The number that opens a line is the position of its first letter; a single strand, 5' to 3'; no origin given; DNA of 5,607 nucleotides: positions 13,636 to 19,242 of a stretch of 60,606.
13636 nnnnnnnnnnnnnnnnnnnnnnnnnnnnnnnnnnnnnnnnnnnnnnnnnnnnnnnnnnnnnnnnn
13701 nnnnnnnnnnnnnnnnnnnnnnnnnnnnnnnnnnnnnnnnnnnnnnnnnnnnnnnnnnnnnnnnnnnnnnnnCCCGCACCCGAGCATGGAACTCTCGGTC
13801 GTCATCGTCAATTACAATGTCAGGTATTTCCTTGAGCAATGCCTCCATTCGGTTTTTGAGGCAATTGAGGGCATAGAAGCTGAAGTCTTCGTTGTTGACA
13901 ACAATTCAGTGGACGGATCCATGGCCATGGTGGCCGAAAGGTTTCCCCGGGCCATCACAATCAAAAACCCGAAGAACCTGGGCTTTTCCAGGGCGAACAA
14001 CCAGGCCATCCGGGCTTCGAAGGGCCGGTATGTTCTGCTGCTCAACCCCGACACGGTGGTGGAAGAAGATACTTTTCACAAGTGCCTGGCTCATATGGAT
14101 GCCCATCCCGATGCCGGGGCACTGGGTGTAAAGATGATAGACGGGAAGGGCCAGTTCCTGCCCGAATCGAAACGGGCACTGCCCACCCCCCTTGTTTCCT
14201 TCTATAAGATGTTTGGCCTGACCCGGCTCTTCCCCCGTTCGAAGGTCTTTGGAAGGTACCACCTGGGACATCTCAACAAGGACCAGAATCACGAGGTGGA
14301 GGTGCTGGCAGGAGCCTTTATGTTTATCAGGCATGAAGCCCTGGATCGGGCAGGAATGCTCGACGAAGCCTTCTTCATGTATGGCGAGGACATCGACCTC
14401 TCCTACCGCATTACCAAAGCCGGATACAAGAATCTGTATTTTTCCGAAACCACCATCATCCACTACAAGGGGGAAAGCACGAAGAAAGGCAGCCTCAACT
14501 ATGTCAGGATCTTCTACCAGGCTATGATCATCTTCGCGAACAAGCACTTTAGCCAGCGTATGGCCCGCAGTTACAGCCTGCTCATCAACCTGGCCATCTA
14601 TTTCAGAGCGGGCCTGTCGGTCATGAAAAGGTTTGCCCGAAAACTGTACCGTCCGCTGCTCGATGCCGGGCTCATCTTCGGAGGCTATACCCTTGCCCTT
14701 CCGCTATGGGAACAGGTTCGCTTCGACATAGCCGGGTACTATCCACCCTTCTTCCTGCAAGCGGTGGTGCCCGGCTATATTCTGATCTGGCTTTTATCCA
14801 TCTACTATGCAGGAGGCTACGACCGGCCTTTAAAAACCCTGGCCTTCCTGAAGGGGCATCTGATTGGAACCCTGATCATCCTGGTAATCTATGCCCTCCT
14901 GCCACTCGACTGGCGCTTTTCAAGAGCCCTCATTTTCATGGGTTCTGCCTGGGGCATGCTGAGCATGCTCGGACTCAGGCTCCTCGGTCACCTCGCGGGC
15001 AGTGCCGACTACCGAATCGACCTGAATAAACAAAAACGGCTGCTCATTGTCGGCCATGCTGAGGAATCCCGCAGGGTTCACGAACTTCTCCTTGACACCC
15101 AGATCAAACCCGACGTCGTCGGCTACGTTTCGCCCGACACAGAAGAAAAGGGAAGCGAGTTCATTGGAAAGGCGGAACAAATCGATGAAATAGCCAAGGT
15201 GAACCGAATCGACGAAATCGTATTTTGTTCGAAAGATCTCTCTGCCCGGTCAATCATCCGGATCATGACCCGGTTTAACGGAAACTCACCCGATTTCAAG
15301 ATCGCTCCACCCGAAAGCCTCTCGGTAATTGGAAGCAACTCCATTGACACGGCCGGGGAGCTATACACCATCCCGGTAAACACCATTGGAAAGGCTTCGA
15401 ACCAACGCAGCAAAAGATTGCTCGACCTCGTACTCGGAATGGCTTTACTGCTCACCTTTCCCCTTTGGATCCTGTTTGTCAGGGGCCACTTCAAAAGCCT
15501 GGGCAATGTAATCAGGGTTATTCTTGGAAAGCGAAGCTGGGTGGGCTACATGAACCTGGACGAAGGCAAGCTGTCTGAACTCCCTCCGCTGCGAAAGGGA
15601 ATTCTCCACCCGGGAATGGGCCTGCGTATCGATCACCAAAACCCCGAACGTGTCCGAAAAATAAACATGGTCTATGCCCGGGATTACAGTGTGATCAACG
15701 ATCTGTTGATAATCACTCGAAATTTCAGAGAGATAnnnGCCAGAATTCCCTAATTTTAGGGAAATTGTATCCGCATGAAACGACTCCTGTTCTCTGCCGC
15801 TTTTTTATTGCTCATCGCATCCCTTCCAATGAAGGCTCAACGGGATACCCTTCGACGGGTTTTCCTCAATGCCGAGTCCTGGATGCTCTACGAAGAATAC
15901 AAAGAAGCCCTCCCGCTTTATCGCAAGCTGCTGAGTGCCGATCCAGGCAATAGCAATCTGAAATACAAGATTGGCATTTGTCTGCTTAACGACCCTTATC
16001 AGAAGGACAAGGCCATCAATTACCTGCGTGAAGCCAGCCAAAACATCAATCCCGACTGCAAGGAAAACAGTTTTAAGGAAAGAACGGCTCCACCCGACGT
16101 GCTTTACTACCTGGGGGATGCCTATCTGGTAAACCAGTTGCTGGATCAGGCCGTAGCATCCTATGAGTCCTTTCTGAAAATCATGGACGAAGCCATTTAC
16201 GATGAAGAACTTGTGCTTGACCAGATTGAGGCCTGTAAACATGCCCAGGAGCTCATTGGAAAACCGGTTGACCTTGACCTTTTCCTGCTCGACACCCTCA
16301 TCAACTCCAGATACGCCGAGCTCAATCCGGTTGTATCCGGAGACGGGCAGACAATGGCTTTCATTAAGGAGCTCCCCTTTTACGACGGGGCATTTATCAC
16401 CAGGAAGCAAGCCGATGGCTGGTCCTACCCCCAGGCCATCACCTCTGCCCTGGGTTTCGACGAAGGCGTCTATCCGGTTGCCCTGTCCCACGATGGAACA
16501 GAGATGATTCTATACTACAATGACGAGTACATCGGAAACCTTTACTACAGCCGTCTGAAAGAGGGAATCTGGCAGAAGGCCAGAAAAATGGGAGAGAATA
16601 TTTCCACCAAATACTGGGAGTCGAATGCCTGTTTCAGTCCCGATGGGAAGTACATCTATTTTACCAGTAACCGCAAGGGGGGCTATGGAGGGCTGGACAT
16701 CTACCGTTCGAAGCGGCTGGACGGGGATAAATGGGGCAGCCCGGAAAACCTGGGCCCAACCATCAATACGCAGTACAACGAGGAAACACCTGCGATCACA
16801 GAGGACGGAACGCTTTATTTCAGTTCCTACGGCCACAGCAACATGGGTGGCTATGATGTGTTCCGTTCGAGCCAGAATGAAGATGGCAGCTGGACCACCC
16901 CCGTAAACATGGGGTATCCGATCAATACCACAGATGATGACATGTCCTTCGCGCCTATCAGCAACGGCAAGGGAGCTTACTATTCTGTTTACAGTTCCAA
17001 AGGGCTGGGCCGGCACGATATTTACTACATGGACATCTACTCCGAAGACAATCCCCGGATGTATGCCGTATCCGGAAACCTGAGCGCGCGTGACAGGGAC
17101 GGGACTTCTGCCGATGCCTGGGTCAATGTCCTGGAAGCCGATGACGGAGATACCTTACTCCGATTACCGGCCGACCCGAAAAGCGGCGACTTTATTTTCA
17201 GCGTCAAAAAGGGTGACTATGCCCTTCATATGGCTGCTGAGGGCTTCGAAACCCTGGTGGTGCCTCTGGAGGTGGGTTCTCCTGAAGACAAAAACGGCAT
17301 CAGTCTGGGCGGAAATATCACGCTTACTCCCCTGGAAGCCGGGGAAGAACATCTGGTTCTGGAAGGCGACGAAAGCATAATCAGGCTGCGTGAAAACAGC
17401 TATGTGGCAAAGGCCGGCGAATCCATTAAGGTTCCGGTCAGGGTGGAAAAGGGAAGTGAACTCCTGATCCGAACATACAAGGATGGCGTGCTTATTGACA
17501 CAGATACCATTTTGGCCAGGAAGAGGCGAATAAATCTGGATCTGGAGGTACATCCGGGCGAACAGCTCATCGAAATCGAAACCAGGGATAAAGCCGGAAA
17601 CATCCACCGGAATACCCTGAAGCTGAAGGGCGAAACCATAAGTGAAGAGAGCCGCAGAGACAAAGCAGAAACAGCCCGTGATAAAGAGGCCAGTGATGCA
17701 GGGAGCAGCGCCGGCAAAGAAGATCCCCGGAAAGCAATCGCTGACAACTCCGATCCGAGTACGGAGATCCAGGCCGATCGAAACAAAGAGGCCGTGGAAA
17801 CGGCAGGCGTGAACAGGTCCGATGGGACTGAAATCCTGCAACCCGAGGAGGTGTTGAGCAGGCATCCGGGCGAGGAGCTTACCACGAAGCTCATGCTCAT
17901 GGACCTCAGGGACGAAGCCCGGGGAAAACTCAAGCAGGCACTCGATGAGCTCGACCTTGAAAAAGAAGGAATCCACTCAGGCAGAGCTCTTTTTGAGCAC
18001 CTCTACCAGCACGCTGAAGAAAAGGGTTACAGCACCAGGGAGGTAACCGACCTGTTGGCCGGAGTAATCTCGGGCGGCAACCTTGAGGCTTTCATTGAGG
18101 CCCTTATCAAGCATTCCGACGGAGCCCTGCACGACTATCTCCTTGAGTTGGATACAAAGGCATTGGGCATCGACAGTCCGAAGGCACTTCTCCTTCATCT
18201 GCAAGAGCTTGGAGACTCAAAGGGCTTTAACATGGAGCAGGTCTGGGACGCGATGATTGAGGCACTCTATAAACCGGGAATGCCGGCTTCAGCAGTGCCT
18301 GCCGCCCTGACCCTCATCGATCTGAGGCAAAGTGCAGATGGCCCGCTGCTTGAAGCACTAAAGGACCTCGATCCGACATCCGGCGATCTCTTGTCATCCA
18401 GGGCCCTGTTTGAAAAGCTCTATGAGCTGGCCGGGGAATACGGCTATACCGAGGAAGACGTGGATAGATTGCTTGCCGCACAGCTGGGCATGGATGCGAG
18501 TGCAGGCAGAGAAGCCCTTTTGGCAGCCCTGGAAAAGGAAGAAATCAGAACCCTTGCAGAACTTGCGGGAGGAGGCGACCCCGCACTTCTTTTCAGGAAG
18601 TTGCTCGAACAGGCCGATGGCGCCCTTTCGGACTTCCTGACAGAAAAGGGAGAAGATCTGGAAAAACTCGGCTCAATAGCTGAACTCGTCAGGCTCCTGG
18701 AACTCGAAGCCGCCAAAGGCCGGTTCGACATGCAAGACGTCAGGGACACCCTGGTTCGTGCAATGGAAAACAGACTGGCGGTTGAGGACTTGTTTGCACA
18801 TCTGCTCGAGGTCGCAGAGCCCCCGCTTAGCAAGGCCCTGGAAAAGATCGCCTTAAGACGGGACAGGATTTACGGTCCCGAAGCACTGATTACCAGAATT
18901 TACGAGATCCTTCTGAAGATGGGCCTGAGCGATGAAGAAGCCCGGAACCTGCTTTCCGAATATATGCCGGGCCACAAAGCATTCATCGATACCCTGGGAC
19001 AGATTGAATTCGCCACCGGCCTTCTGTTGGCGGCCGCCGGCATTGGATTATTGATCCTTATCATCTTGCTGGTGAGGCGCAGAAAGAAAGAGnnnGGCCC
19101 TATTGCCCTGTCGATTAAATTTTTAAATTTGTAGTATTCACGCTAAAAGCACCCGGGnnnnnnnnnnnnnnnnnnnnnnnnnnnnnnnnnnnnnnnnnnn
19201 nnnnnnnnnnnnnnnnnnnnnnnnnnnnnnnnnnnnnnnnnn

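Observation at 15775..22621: Tandem trio of TPR + PD40 propeller envelope proteins that together carry the Tol-Pal periplasmic domain inventory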

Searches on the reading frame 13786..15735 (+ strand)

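Call 3: search_protein_families(library=pfam, proteins=[window:13786-15735:+], max_evalue=0.01)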
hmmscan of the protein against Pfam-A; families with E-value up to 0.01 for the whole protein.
window:13786-15735:+ (650 aa): 5 families
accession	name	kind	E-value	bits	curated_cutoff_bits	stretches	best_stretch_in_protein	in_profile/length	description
PF00535.33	Glycos_transf_2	-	1.1e-24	87.7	23.3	1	4-130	1-129/168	Glycosyl transferase family 2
PF13641.12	Glyco_tranf_2_3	-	9e-20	72.1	27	1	3-233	3-218/230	Glycosyltransferase like family 2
PF13632.12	Glyco_trans_2_3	-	2.1e-09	38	27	1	82-359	1-183/198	Glycosyl transferase family group 2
PF13712.12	Glyco_tranf_2_5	-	5.1e-07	30.1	27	1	58-243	34-206/210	Glycosyltransferase like family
PF13727.12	CoA_binding_3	-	0.0025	18.3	25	1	364-499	32-166/175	CoA-binding domain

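Call 4: search_protein_families(library=ncbifam, proteins=[window:13786-15735:+], max_evalue=0.01)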
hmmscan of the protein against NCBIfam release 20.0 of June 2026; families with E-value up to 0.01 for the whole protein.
window:13786-15735:+ (650 aa): 19 families
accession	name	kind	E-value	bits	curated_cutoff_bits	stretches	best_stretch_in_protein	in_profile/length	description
TIGR03025.1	EPS_sugtrans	subfamily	4e-18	65.9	295.55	1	293-563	3-279/445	exopolysaccharide biosynthesis polyprenyl glycosylphosphotransferase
NF041875.1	EPS_EpsD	equivalog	1.2e-15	57.7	370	1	3-271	1-251/325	exopolysaccharide biosynthesis glycosyltransferase EpsD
TIGR03023.1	WcaJ_sugtrans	equivalog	2.6e-15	56.7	410.75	1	323-563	35-284/453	undecaprenyl-phosphate glucose phosphotransferase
TIGR01556.1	rhamnosyltran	subfamily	1.3e-11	44.2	200.55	1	20-233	10-207/281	rhamnosyltransferase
NF038302.1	EPS_HpsE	equivalog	2.1e-11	43.3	300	1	1-117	1-124/307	hormogonium polysaccharide biosynthesis glycosyltransferase HpsE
TIGR03111.1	glyc2_xrt_Gpos1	hypoth_equivalog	1.5e-10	40.5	363.95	1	3-226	51-265/439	TIGR03111 family XrtG-associated glycosyltransferase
NF007482.0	PRK10073.1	equivalog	2.5e-10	39.9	423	1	2-101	7-107/334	glycosyltransferase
TIGR03965.1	mycofact_glyco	equivalog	5.2e-10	38.8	280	2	3-106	76-181/467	mycofactocin biosynthesis glycosyltransferase MftF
TIGR03937.1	PgaC_IcaA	equivalog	8.7e-10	38.1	422.3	1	3-113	47-159/407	poly-beta-1,6-N-acetyl-D-glucosamine synthase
TIGR04283.1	glyco_like_mftF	equivalog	3.2e-08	33.4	182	1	3-116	1-110/221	TIGR04283 family arsenosugar biosynthesis glycosyltransferase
NF047683.1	TeichurnBiosyTuaG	equivalog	4.6e-08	33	400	1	3-125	8-133/252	teichuronic acid biosynthesis protein TuaG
TIGR04242.1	nodulat_NodC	equivalog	4.9e-08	32.3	550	1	5-113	52-164/395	chitooligosaccharide synthase NodC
NF038299.1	EPS_HpsN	equivalog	5.2e-06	25.7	425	1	2-256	2-255/317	hormogonium polysaccharide biosynthesis glycosyltransferase HpsN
NF041394.1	GtaseAglG_Halo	equivalog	6.7e-05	22.3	440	1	1-127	1-133/304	glucosyl-dolichyl phosphate glucuronosyltransferase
NF053739.1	GlytfEpsEBac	equivalog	0.00025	20.1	450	1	3-118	3-121/265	glycosyltransferase EpsE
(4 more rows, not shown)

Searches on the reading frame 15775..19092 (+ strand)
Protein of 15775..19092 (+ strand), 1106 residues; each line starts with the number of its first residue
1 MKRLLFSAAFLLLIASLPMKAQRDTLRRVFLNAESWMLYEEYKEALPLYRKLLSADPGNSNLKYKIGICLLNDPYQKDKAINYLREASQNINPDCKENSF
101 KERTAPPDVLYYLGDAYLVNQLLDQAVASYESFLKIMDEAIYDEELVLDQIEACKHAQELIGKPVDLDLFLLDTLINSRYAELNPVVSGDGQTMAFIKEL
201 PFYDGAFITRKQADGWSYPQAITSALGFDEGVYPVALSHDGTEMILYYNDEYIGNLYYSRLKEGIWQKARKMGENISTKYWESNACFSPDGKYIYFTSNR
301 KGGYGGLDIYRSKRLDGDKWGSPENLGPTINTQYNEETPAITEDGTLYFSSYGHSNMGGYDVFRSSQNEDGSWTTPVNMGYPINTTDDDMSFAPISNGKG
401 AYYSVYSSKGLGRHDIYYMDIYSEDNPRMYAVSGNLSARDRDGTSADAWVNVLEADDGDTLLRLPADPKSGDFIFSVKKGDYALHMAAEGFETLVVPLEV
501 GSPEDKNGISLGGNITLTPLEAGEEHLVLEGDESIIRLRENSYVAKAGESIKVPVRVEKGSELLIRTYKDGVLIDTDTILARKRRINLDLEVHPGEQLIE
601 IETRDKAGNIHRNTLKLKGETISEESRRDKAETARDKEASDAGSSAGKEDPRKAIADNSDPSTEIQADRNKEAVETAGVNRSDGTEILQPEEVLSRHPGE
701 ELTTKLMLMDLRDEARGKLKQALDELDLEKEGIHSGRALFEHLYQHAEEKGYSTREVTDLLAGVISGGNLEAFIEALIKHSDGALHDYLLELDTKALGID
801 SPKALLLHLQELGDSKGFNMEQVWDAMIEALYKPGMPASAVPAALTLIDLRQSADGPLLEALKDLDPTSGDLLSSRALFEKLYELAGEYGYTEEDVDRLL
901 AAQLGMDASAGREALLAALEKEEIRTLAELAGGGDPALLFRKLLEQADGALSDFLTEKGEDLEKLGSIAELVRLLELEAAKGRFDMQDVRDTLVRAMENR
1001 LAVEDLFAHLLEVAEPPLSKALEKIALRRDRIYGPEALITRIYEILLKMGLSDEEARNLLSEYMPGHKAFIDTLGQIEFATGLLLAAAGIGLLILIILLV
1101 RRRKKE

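Call 3: search_protein_families(library=pfam, proteins=[window:15775-19092:+], max_evalue=0.01)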
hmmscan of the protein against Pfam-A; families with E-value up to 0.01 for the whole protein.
window:15775-19092:+ (1106 aa): 5 families
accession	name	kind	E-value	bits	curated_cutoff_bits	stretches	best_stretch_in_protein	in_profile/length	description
PF07676.18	PD40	-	3.3e-17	62.4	20.9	2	274-311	3-38/38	WD40-like Beta Propeller Repeat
PF14559.12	TPR_19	-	2.5e-05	25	25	1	40-87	5-51/68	Tetratricopeptide repeat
PF07719.23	TPR_2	-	0.001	19.5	27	0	107-137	1-31/34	Tetratricopeptide repeat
PF00515.34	TPR_1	-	0.0048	17.1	27.8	0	107-131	1-25/34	Tetratricopeptide repeat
PF13428.12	TPR_14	-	0.0073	17.3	23.5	0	40-62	15-37/44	Tetratricopeptide repeat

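Call 4: search_protein_families(library=ncbifam, proteins=[window:15775-19092:+], max_evalue=0.01)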
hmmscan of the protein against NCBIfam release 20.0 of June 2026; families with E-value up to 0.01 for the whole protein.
window:15775-19092:+ (1106 aa): 4 families
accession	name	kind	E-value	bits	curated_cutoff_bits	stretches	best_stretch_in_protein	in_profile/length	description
NF053607.1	CHU_0125_OmpA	equivalog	7.2e-45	153.6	620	1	254-444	249-436/639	CHU_0125 family OmpA-like outer membrane integrity protein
NF052230.1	T9SS_PorE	exception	1.6e-42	145.6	600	1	103-492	87-482/648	PorE family type IX secretion system protein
NF040959.1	MamA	equivalog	1.1e-05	25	200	1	23-93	102-170/204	magnetosome protein MamA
TIGR02800.1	propeller_TolB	equivalog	0.0014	17.6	343.15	1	166-303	177-302/418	Tol-Pal system beta propeller repeat protein TolB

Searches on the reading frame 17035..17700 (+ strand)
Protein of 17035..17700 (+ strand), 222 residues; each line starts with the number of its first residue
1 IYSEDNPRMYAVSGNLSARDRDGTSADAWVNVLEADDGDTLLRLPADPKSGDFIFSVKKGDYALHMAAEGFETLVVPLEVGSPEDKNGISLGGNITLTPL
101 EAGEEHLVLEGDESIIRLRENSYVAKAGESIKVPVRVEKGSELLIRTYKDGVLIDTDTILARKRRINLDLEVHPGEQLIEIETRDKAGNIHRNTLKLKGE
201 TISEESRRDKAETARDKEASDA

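Call 25: search_protein_families(library=pfam, proteins=[window:17035-17700:+], max_evalue=10)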
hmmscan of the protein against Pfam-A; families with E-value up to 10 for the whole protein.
window:17035-17700:+ (222 aa): 1 family
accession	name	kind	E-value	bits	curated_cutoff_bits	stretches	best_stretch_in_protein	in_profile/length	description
PF13620.12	CarboxypepD_reg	-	0.042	14.6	32.3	1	49-84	36-75/82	Carboxypeptidase regulatory-like domain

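Call 70: search_protein_families(library=ncbifam, proteins=[window:17035-17700:+], max_evalue=1)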
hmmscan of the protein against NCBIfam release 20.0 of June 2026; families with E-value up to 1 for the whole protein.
window:17035-17700:+ (222 aa): 0 families

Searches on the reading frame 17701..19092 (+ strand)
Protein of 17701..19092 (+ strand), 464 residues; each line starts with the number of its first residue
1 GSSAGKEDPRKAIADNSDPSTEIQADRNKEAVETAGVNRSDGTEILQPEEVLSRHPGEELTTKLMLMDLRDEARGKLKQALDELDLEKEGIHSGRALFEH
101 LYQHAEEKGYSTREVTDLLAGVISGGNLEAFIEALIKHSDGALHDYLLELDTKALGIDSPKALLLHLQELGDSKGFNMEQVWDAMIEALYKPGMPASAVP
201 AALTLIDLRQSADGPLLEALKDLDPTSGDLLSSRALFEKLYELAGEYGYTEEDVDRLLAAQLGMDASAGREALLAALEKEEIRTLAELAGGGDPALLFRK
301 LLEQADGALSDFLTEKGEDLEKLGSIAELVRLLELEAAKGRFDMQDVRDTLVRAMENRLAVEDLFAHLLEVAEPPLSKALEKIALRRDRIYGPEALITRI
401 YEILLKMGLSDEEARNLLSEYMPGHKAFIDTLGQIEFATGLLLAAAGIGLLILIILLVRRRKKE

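Call 25: search_protein_families(library=pfam, proteins=[window:17701-19092:+], max_evalue=10)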
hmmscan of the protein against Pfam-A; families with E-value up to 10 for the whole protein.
window:17701-19092:+ (464 aa): 5 families
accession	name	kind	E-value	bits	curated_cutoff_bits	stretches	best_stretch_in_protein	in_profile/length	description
PF05396.16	Phage_T7_Capsid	-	0.0036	18.1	27.1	1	75-123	11-61/188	Phage T7 capsid assembly protein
PF21698.3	Spo16_C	-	0.097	12.8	27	0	400-421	12-33/43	Spo16 protein, C-terminal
PF17267.7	DUF5333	-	0.13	12.9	27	1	98-137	40-79/110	Family of unknown function (DUF5333)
PF09388.15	SpoOE-like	-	0.52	10.8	23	0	238-254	10-26/42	Spo0E like sporulation regulatory protein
PF00746.26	Gram_pos_anchor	-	0.69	10.4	20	1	442-464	20-42/43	LPXTG cell wall anchor motif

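Call 61: search_protein_representatives(protein=window:17845-18999:+)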
Query: 385 residues. Proteins with E-value up to 0.001 (for the whole library): 95; up to 1e-10: 48; up to 1e-30: 12. The best 95 are listed.
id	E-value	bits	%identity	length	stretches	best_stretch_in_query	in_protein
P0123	2.0e-79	284.1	43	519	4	15-141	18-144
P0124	1.2e-71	258.5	29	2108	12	20-216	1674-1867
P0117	4.9e-47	177.5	32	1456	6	11-133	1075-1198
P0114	8.6e-44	166.8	31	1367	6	15-135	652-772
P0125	9.9e-43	163.3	31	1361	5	4-139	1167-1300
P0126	2.4e-40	155.5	29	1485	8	16-214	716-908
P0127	3.7e-40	154.9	38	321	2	29-206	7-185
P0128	1.1e-37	146.7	40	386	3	17-144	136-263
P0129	4.3e-36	141.5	36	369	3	22-138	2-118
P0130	4.3e-36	141.5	57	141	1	49-173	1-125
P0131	7.1e-33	130.9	40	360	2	15-143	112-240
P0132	1.2e-32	130.2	31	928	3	42-217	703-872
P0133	1.9e-28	116.4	42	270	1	167-379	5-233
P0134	6.3e-28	114.7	28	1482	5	18-211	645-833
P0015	1.2e-24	103.9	36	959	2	25-215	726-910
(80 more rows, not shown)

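Call 70: search_protein_families(library=ncbifam, proteins=[window:17701-19092:+], max_evalue=1)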
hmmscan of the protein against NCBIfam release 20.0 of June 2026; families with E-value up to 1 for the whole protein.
window:17701-19092:+ (464 aa): 2 families
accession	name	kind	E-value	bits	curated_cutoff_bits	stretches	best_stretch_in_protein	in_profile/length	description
TIGR01167.1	LPXTG_anchor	domain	0.091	13.5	15.9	1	441-463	11-33/34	LPXTG cell wall anchor domain-containing protein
TIGR04111.1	BcepMu_gp16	hypoth_equivalog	0.13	12.2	34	0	103-125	18-40/55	phage-associated protein, BcepMu gp16 family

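Call 71: predict_structure(alignment_id=A4)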
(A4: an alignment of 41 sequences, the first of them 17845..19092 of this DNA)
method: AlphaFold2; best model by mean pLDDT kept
length: 416 residues; sequences in the alignment: 41
mean_pLDDT: 90.4   pTM: 0.70
mean pLDDT of the five models: 90.4, 88.9, 86.0, 84.9, 83.3
residues with pLDDT >= 90: 288; 70-90: 108; 50-70: 15; < 50: 5
segments of 3 or more residues with pLDDT < 50: 1-5
pLDDT, mean of each block of 10 residues (from residue 1): 51 84 94 94 89 95 94 89 95 97 97 95 96 90 71 86 91 87 91 96 95 91 91 90 90 96 94 91 96 96 90 95 97 94 95 97 97 97 81 71 88 81
secondary structure, 60 per line:
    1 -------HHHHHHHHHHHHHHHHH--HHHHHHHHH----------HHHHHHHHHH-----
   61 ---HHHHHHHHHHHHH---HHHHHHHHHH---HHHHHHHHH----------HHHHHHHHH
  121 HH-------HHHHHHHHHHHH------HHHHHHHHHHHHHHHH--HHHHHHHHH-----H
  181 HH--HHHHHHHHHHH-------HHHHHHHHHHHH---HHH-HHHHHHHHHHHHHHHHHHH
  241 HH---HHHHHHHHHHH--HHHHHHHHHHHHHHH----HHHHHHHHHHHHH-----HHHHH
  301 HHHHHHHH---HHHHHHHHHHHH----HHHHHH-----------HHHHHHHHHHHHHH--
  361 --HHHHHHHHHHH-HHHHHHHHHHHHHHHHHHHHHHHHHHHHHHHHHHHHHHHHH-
elements in order: H8-24 H27-35 H46-55 H64-76 H80-89 H93-101 H112-122 H130-141 H148-163 H166-174 H185-195 H203-214 H222-242 H246-256 H259-273 H278-290 H296-308 H312-323 H328-333 H345-358 H363-373 H375-415

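Call 73: fold_search(model_id=the predicted structure, library=pdb)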
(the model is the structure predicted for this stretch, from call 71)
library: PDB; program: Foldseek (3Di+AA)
matches with E <= 10: 87; with E <= 0.001: 0
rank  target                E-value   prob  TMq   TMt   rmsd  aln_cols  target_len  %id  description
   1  8cws_A                1.2e-01  0.23  0.13  0.13  22.3       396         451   14  Accurate computational design of genetically encoded 3D protein crystals (released 2023-11-01)
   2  8cwy_A                1.2e-01  0.23  0.13  0.12  21.3       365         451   13  Accurate computational design of genetically encoded 3D protein crystals (released 2023-11-01)
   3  2ix3_A                2.1e-01  0.20  0.16  0.09  19.1       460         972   13  Structure of yeast Elongation Factor 3 (released 2006-08-08)
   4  7tbi_A1               2.9e-01  0.08  0.09  0.05  23.7       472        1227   14  Composite structure of the S. cerevisiae nuclear pore complex (NPC) (released 2022-06-15)
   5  7cbc_B                1.0e+00  0.08  0.13  0.15  23.4       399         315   16  Crystal structure of a de novo designed switch protein caging a hemagglutinin binder (released 2020-12-23)
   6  6a38_C                1.0e+00  0.08  0.13  0.08  17.7       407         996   14  MVM NS2 NES in complex with CRM1-Ran-RanBP1 (released 2019-06-19)
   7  3wfr_F                1.1e+00  0.06  0.10  0.10  22.6       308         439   13  tRNA processing enzyme complex 2 (released 2014-01-01)
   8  8gel_A                1.2e+00  0.08  0.13  0.11  25.9       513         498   18  Cryo-EM structure of synthetic tetrameric building block sC4 (released 2024-03-13)
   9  3ibv_A                1.3e+00  0.06  0.11  0.08  20.2       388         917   16  Karyopherin cytosolic state (released 2009-08-25)
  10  7cbc_A                1.7e+00  0.08  0.14  0.17  24.7       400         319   16  Crystal structure of a de novo designed switch protein caging a hemagglutinin binder (released 2020-12-23)
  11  7wb4_e                1.7e+00  0.05  0.13  0.06  22.4       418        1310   16  Cryo-EM structure of the NR subunit from X. laevis NPC (released 2022-03-02)
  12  5o9z_C                1.7e+00  0.05  0.11  0.05  19.6       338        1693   13  Cryo-EM structure of a pre-catalytic human spliceosome primed for activation (B complex) (released 2017-08-16)
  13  7mwr_B                1.8e+00  0.08  0.10  0.14  17.8       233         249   12  Structure of De Novo designed beta sheet heterodimer LHD101A53/B4 (released 2022-01-19)
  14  3dh4_A                2.4e+00  0.06  0.17  0.15  19.7       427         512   13  Crystal Structure of Sodium/Sugar symporter with bound Galactose from vibrio parahaemolyticus (released 2008-08-05)
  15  5aff_A                2.4e+00  0.03  0.11  0.09  21.7       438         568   11  Symportin 1 chaperones 5S RNP assembly during ribosome biogenesis by occupying an essential rRNA binding site (released 2015-04-15)
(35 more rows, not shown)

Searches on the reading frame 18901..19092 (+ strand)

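Call 70: search_protein_families(library=ncbifam, proteins=[window:18901-19092:+], max_evalue=1)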
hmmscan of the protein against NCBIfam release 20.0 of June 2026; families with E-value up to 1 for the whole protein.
window:18901-19092:+ (64 aa): 2 families
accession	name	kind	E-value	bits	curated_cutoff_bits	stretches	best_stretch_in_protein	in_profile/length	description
TIGR01167.1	LPXTG_anchor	domain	0.0053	17.4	15.9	1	41-63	11-33/34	LPXTG cell wall anchor domain-containing protein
NF033846.1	Rumino_NPXTG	domain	0.19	12.1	23.5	1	39-62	7-30/30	NPXTG-anchored protein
